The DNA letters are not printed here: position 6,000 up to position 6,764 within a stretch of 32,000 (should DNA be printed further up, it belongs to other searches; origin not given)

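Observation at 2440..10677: Seven-gene operon: pilin-like proteins, PKD adhesin, mini-archaeosortase and lectin-fold DUF2341 proteins, with no assembly machinery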

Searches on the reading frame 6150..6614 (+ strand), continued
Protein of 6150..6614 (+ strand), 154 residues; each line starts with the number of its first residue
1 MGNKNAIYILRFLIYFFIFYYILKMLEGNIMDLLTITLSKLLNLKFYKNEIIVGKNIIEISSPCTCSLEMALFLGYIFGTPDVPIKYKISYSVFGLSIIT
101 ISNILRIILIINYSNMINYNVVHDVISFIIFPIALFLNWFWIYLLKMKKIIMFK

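Call 80: search_protein_families(library=ncbifam, proteins=[L010:7463-9790:+, L006:3358-6744:+, L011:6776-9808:+, L009:6692-9787:+, L010:9787-10014:+, L006:6741-6965:+, L011:9798-10001:+], max_evalue=1)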
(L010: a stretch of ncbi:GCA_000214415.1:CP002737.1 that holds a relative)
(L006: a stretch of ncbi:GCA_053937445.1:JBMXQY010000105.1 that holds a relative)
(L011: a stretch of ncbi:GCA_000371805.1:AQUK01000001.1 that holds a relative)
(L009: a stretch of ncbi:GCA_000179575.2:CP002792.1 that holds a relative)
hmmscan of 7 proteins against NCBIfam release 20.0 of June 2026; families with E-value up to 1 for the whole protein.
L010:7463-9790:+ (775 aa): 4 families
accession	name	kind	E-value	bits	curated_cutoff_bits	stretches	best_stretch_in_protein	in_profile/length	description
TIGR04173.1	PIP_CTERM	subfamily_domain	3.4e-11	42.9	30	1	749-775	1-27/27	PIP-CTERM sorting domain-containing protein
TIGR00864.1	PCC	subfamily_domain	7.4e-09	32.6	1861.4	2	551-640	1985-2071/2700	polycystin cation channel protein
TIGR02890.1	bacill_yteA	subfamily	0.018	15.1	134.4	0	281-306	72-97/159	regulatory protein, yteA family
TIGR02828.1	TIGR02828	hypoth_equivalog_domain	0.092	12.6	154.4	0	167-207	139-179/188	putative membrane fusion protein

L006:3358-6744:+ (1128 aa): 1 family
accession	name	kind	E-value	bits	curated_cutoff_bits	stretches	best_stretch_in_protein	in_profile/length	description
TIGR04173.1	PIP_CTERM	subfamily_domain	0.009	16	30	1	1102-1128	1-27/27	PIP-CTERM sorting domain-containing protein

L011:6776-9808:+ (1010 aa): 3 families
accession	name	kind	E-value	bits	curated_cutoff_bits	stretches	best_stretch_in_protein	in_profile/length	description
TIGR00864.1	PCC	subfamily_domain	1.5e-16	58.1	1861.4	3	906-981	1068-1139/2700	polycystin cation channel protein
NF058578.1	CPR_pilus_PamR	equivalog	0.012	14.5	300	0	856-884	203-231/297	pilus system RbmA-like protein PamR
NF038112.1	myxo_dep_M36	subfamily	0.11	9.5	1500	1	699-765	1264-1330/1604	myxosortase-dependent M36 family metallopeptidase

L009:6692-9787:+ (1031 aa): 4 families
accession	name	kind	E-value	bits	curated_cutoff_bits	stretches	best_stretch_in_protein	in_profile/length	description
TIGR00864.1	PCC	subfamily_domain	1.8e-17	61.2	1861.4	2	709-982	1021-1291/2700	polycystin cation channel protein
TIGR04173.1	PIP_CTERM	subfamily_domain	1.4e-11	44.2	30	1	1005-1031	1-27/27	PIP-CTERM sorting domain-containing protein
NF058578.1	CPR_pilus_PamR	equivalog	7.2e-09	34.9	300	3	779-814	184-225/297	pilus system RbmA-like protein PamR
NF033932.1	LapB_rpt_80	domain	0.3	11.4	45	0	973-997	2-25/83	LapB repeat-containing protein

L010:9787-10014:+ (75 aa): 1 family
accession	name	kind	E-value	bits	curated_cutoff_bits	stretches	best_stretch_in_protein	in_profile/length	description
TIGR04205.1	classIII_w_PIP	hypoth_equivalog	4.8e-21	74.6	65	1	7-68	1-62/67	class III signal peptide domain-containing protein, archaeosortase D/PIP-CTERM system-associated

L006:6741-6965:+ (74 aa): 5 families
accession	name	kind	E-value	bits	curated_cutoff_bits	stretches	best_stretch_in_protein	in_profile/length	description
TIGR04205.1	classIII_w_PIP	hypoth_equivalog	6.6e-18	64.5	65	1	9-70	2-63/67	class III signal peptide domain-containing protein, archaeosortase D/PIP-CTERM system-associated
NF008179.0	PRK10927.1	equivalog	0.017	14.6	525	1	17-70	36-89/319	cell division protein FtsN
NF058571.1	GVDTG_CTERM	domain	0.032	14.5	29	1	14-35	19-41/44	GVDTG sorting domain-containing protein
NF004371.0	PRK05740.1-1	equivalog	0.04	14.1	109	1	17-45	17-45/126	preprotein translocase subunit SecE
TIGR02874.1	spore_ytfJ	equivalog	0.051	13.9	116.3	1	7-73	60-123/125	GerW family sporulation protein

L011:9798-10001:+ (67 aa): 2 families
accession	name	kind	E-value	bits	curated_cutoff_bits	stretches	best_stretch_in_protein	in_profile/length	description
TIGR04205.1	classIII_w_PIP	hypoth_equivalog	7.1e-23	80.4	65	1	3-64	1-62/67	class III signal peptide domain-containing protein, archaeosortase D/PIP-CTERM system-associated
NF004371.0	PRK05740.1-1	equivalog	0.012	15.7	109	1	11-32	16-37/126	preprotein translocase subunit SecE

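Call 81: find_encoding_contigs(protein=P0025, flank=10000, max_places=1)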
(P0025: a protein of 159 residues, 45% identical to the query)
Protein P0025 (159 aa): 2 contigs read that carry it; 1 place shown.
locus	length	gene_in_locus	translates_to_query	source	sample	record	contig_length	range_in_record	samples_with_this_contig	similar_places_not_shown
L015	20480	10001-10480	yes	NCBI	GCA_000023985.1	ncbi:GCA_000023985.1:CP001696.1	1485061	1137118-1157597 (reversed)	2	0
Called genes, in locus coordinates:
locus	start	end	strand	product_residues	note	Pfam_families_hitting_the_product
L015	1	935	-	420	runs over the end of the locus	PF00330:Aconitase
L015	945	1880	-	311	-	PF02887:PK_C (weak), PF02457:DAC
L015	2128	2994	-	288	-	PF14397:ATPgrasp_ST (faint), PF14398:ATPgrasp_YheCD (faint), PF02655:ATP-grasp_3, PF08443:RimK, PF02955:GSH-S_ATP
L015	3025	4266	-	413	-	PF00152:tRNA-synt_2 (faint), PF13393:tRNA-synt_His, PF00587:tRNA-synt_2b, PF03129:HGTP_anticodon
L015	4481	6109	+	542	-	PF00118:Cpn60_TCP1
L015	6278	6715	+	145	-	-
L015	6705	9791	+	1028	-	PF18911:PKD_4 (weak), PF22352:K319L-like_PKD (faint), PF00801:PKD, PF18911:PKD_4, PF00801:PKD, PF18911:PKD_4, PF00801:PKD, PF18911:PKD_4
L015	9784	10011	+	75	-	PF04021:Class_IIIsignal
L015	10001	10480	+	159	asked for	-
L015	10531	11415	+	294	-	-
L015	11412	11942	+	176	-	-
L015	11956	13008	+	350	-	-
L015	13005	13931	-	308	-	PF01717:Meth_synt_2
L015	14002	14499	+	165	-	PF17146:PIN_6, PF11848:DUF3368, PF08745:PIN_5 (faint)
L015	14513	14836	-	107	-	PF06677:Auto_anti-p27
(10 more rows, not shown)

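Call 82: find_encoding_contigs(protein=P0027, flank=10000, max_places=1)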
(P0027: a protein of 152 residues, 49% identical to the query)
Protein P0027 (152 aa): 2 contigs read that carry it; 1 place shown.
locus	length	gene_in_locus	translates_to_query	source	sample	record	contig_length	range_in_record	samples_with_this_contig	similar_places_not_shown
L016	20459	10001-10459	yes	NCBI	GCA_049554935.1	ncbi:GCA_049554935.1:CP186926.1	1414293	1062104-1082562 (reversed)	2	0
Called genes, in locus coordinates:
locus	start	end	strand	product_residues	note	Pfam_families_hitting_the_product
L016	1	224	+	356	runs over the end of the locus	PF00730:HhH-GPD, PF00633:HHH, PF01986:DUF123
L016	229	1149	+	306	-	PF27296:MJ1341_C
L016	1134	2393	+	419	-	PF22641:TiaS_TCKD, PF08489:TiaS_FLD, PF01336:tRNA_anti-codon, PF23783:Zn_ribbon_TiaS (weak)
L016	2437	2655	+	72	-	-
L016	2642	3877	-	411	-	PF00162:PGK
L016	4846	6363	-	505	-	PF04055:Radical_SAM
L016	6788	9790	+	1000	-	PF00801:PKD (weak), PF18911:PKD_4 (weak), PF00801:PKD, PF18911:PKD_4, PF00801:PKD, PF18911:PKD_4, PF00801:PKD, PF18911:PKD_4, +4 more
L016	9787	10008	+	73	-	PF04021:Class_IIIsignal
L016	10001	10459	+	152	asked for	-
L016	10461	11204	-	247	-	PF02571:CbiJ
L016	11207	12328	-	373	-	PF01264:Chorismate_synt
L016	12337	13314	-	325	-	PF00752:XPG_N, PF00867:XPG_I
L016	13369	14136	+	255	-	-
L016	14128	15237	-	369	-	PF04406:TP6A_N, PF20768:Topo_VI_alpha, PF21180:TOP6A-Spo11_Toprim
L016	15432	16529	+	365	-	PF00091:Tubulin, PF12327:FtsZ_C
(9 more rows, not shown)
